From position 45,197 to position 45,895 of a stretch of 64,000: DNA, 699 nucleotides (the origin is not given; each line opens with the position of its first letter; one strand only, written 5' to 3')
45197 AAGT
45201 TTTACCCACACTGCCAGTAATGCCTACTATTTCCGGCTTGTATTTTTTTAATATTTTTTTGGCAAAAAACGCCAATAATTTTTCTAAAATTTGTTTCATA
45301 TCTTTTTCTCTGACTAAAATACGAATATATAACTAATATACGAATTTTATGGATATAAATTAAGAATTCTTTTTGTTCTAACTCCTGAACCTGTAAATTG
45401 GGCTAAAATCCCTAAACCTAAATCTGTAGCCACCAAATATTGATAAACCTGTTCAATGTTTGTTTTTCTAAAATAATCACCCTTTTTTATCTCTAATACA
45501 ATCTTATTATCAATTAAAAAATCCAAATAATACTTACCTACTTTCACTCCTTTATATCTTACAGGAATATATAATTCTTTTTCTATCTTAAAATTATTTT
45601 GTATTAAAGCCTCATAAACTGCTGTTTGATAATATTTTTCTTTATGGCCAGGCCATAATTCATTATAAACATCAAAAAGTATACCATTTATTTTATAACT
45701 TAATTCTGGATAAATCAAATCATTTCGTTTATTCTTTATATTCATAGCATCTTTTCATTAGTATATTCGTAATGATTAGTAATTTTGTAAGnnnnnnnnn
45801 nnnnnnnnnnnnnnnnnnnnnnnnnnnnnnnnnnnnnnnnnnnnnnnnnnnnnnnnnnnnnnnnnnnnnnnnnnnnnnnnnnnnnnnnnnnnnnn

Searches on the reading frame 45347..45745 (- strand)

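Call 67: search_protein_families(library=pfam, proteins=[window:45347-45745:-], max_evalue=0.01)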
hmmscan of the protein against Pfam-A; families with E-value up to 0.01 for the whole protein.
window:45347-45745:- (132 aa): 1 family
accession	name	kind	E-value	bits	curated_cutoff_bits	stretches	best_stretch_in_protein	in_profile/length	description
PF13366.12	PDDEXK_3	-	5.2e-25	88.5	22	1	14-119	2-108/117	PD-(D/E)XK nuclease superfamily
